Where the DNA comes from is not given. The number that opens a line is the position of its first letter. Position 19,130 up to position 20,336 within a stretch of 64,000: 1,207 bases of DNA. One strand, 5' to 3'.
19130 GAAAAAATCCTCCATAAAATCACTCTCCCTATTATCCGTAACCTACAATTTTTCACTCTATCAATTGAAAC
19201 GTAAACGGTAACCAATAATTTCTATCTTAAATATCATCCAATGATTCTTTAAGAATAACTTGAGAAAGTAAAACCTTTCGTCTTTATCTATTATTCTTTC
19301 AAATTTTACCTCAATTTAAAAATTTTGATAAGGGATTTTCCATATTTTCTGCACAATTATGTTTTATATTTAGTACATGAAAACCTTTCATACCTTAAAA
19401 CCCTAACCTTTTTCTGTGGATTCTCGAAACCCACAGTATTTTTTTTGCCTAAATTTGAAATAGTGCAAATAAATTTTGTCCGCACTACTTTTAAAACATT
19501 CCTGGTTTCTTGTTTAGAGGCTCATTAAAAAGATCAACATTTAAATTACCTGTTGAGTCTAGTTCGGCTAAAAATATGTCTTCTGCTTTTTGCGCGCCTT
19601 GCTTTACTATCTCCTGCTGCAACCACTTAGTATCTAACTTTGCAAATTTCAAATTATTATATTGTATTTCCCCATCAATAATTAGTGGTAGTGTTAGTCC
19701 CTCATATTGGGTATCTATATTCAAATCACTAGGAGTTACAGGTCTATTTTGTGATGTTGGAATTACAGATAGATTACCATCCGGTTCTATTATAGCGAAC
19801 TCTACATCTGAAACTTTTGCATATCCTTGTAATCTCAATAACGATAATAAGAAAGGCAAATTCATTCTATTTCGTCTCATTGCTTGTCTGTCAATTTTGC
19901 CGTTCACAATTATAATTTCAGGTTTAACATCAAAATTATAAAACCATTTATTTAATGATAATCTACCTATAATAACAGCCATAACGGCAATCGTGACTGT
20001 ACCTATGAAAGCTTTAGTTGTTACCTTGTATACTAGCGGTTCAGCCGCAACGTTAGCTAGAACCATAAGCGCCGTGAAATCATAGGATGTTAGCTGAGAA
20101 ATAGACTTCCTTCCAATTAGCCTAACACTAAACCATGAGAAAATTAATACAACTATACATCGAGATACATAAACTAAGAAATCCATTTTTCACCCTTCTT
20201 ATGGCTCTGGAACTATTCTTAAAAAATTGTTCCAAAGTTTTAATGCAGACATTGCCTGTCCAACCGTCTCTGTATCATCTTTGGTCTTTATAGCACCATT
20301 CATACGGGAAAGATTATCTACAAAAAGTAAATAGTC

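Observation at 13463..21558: Four copies of a ~105-bp interspersed palindromic-end repeat (probable bcr-type MITE) within 8 kb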

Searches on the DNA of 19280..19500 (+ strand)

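Call 18: search_rna_families(source=window, start=19280, end=19500, threshold=evalue, max_evalue=10, show_alignments=2)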
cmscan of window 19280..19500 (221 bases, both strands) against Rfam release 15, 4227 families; matches with E-value up to 10: 10.
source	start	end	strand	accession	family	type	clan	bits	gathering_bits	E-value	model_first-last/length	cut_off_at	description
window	19330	19403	-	RF01169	SNORD112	Gene; snRNA; snoRNA; CD-box;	CL00069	20.9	58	0.062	1-77/77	no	Small nucleolar RNA SNORD112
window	19408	19477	-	RF01213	snoR103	Gene; snRNA; snoRNA; HACA-box;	-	15.6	50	4.6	1-106/106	no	Small nucleolar RNA snoR103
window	19296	19353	-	RF02418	Spd-sr07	Gene; sRNA;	-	15.6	55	4.8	1-63/63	no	Streptococcus sRNA Spd-sr07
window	19316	19351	+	RF04291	mir-368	Gene; miRNA;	CL00149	15.5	58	2.7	1-72/72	no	mir-368 microRNA precursor family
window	19325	19410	-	RF04027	mir-1422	Gene; miRNA;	-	15.1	60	4.8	1-84/84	no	mir-1422 microRNA precursor family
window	19372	19451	+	RF00519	suhB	Gene; sRNA;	CL00108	14.6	41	1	1-77/77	no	Makes More Granules Regulator RNA (mmgR)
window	19439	19487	-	RF02527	SSRC38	Gene; sRNA;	-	13.8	80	3.1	1-166/166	no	Streptococcus sRNA SSRC38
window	19360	19443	+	RF02869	ncS025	Gene; sRNA;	-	12.4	46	6.7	1-85/85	no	Burkholderia sRNA 25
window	19373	19393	-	RF04357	Plastid-ndhA-ndhB-2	Intron;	CL00155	11.8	53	7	9-32/41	no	Plastid-ndhA-ndhB-2 group II-D5 intron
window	19319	19373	+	RF02189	ST7-OT4_3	Gene; lncRNA;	-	8.8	50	5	243-302/302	no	ST7 overlapping transcript 4 conserved region 3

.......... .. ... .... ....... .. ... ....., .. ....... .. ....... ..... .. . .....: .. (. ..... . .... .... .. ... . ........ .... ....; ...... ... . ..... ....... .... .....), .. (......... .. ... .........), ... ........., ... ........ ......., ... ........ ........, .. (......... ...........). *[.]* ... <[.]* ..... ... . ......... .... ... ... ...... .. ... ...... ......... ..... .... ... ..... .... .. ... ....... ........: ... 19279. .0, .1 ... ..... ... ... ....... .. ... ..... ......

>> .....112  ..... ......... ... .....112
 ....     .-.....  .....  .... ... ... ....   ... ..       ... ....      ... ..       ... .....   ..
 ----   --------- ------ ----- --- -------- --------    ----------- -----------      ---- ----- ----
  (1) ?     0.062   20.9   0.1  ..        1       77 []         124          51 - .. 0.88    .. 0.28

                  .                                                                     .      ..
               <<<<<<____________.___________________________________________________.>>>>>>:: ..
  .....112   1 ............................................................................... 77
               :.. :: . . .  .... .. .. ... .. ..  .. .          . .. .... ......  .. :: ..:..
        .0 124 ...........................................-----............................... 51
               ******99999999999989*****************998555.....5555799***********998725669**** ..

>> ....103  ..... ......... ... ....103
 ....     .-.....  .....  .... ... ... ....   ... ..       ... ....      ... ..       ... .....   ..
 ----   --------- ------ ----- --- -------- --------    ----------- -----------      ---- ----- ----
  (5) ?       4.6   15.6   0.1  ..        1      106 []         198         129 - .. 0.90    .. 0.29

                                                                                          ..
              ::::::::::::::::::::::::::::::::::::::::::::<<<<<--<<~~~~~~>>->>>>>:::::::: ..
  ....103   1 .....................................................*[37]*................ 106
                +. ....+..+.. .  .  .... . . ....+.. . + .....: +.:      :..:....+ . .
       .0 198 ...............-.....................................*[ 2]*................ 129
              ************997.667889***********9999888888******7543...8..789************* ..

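Call 26: search_dna_similar(query=window:19319-19460:+, collection=plasmids, mode=distant, max_evalue=0.01)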
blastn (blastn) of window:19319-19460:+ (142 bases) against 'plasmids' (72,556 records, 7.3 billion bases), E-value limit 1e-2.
No match.

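Call 27: search_dna_similar(query=window:19319-19460:+, collection=phages, mode=distant, max_evalue=0.01)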
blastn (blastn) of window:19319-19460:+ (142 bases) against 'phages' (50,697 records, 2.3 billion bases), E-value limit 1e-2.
No match.

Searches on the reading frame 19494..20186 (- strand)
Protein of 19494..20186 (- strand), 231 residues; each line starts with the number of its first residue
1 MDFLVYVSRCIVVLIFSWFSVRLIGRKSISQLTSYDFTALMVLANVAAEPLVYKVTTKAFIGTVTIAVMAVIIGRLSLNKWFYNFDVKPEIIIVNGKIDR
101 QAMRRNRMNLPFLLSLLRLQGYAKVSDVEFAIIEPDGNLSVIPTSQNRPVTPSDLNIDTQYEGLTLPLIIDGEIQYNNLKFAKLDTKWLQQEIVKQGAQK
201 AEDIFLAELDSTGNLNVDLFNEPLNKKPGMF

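Call 53: find_homologous_proteins(query=window:19494-20186:-, max_evalue=1e-40)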
Query window:19494-20186:- (231 aa): 189 proteins with E <= 1e-40 among 758 candidates; the best 120 are listed.
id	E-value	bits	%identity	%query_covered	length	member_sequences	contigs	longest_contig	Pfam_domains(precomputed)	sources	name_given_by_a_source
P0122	2.8e-119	415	78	100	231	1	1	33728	PF04239.18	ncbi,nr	ncbi:MAG: DUF421 domain-containing protein [Clostridia bacterium]|nr:DUF421 domain-containing protei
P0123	8.7e-119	413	100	83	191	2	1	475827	PF04239.18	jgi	jgi:uncharacterized membrane protein YcaP (DUF421 family)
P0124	1.2e-117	409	78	100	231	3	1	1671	PF04239.18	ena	-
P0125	1.3e-117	409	77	100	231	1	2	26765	PF04239.18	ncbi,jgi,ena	-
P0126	2.2e-117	408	77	100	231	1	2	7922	PF04239.18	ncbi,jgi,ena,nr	ncbi:MAG: hypothetical protein BWY74_01088 [Firmicutes bacterium ADurb.Bin419]|nr:MAG: hypothetical 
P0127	8.5e-117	406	76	100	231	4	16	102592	PF04239.18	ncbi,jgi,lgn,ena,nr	ncbi:MAG TPA: DUF421 domain-containing protein [Pseudobacteroides sp.]|nr:DUF421 domain-containing p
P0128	1.8e-116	405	77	100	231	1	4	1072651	PF04239.18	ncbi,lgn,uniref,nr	ncbi:DUF421 domain-containing protein [Acetivibrio cellulolyticus]|uniref:DUF421 domain-containing p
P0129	2.1e-116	405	78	100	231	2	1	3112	PF04239.18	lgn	-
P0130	2.8e-116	405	77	100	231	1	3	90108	PF04239.18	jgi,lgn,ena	-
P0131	3.8e-116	404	78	100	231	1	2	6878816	PF04239.18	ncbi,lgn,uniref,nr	ncbi:DUF421 domain-containing protein [Pseudobacteroides cellulosolvens]|uniref:YetF C-terminal doma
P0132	5.3e-116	404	77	100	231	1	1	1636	PF04239.18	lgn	-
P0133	5.6e-116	404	78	100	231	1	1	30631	PF04239.18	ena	-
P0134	7.2e-116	403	75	100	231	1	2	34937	PF04239.18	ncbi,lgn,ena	-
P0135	7.5e-116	403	78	100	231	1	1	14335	PF04239.18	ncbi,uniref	ncbi:MAG TPA: DUF421 domain-containing protein [Pseudobacteroides sp.]|uniref:DUF421 domain-containi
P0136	9.8e-116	403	77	100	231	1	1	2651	PF04239.18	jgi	jgi:uncharacterized membrane protein YcaP (DUF421 family)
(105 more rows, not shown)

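Call 54: find_encoding_contigs(protein=P0128, flank=4000, max_places=2)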
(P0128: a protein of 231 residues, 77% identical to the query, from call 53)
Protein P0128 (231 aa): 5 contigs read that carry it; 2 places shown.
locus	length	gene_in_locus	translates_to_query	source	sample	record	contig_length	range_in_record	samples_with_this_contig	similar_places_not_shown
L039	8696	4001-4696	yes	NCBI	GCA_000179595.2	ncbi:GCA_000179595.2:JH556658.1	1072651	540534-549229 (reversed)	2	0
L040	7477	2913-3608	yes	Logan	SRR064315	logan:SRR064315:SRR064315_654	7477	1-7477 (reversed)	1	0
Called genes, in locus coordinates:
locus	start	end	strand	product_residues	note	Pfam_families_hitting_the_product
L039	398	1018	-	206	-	PF00990:GGDEF, PF20605:Antitox_RHH (faint), PF12651:RHH_3 (weak)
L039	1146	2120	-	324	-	PF01699:Na_Ca_ex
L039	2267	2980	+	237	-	PF02517:Rce1-like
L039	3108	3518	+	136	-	PF20730:YetF_N (weak), PF04239:DUF421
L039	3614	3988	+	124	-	PF14276:DUF4363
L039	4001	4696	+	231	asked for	PF04239:DUF421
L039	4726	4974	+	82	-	-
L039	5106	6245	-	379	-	PF03977:OAD_beta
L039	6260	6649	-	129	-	PF25919:BSH_CusB (faint), PF25964:BSH_ALG44 (faint), PF00364:Biotin_lipoyl, PF25973:BSH_CzcB (faint), PF25984:BSH_YknX (weak), PF25997:BSH_YhbJ (weak), PF25917:BSH_RND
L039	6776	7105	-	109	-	PF04277:OAD_gamma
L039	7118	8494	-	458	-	PF00682:HMGL-like, PF02436:PYC_OADA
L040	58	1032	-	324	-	PF01699:Na_Ca_ex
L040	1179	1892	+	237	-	PF02517:Rce1-like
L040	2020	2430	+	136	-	PF20730:YetF_N (weak), PF04239:DUF421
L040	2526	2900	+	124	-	PF14276:DUF4363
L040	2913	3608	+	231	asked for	PF04239:DUF421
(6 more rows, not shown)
